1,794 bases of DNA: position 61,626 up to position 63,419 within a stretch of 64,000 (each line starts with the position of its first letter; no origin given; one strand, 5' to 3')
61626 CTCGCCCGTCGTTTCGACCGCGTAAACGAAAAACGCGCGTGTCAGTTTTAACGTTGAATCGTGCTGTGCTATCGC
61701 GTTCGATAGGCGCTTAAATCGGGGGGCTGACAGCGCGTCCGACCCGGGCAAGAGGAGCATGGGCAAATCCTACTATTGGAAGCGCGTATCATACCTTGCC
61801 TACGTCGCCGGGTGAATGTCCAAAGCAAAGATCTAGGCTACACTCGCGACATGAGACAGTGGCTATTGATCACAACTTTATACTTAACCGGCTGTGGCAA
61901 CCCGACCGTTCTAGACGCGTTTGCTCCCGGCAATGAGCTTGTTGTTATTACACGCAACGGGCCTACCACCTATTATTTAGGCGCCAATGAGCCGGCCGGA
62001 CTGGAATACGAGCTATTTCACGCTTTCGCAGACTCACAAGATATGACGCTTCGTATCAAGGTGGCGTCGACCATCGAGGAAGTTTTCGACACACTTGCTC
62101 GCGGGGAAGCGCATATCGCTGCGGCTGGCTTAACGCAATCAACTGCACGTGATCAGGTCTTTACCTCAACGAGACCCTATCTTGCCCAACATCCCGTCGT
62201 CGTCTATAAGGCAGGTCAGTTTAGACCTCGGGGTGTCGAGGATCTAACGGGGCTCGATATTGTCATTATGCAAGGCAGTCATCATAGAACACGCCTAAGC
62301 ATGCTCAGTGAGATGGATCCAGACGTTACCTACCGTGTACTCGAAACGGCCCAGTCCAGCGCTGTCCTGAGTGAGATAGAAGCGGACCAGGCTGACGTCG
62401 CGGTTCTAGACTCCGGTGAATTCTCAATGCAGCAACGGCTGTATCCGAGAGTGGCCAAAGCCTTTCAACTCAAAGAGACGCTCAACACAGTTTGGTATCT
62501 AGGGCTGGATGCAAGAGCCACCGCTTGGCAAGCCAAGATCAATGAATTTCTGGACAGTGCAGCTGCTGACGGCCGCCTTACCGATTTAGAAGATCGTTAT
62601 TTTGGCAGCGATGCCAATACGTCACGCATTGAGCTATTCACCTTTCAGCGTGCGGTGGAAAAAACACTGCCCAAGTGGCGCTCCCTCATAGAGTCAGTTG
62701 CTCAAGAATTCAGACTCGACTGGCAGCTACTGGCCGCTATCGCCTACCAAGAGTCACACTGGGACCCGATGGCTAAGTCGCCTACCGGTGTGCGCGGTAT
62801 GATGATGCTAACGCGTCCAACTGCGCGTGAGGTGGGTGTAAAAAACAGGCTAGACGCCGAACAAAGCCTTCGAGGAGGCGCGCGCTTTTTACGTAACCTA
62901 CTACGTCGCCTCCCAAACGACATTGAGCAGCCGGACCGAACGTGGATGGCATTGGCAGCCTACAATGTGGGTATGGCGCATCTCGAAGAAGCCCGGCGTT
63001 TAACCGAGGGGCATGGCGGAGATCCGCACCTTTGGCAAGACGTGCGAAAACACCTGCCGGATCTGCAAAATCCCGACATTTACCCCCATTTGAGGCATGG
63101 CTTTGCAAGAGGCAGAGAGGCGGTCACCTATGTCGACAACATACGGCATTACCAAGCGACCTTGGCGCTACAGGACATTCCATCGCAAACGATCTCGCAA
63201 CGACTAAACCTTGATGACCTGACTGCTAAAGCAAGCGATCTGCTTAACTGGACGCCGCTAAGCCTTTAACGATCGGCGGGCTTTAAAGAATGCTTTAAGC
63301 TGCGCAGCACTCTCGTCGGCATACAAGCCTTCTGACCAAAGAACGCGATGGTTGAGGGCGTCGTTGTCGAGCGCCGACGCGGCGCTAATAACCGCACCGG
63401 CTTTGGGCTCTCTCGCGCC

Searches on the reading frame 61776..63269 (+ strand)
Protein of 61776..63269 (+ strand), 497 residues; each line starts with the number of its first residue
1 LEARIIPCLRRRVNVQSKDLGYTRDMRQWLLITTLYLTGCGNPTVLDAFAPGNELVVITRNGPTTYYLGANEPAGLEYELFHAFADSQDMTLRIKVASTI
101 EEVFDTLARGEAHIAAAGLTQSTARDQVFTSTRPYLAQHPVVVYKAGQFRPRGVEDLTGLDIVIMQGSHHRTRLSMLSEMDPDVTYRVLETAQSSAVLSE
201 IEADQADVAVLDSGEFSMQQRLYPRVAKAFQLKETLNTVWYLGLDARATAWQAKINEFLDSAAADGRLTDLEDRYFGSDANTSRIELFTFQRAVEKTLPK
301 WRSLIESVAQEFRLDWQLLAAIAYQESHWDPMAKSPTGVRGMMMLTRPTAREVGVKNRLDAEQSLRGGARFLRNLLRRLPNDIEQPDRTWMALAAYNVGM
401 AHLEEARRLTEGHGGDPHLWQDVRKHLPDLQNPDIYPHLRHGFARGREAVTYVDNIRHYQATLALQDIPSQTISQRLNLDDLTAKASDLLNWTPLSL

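Call 58: search_protein_families(library=pfam, proteins=[window:61776-63269:+], max_evalue=0.00001)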
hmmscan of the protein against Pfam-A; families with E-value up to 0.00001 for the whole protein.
window:61776-63269:+ (497 aa): 2 families
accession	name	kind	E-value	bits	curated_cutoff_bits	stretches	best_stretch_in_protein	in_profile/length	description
PF01464.25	SLT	-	7.2e-22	77.6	21.3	1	304-411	2-109/117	Transglycosylase SLT domain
PF00497.25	SBP_bac_3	-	2.9e-17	63.1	26.4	1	56-277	2-131/132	Bacterial extracellular solute-binding proteins, family 3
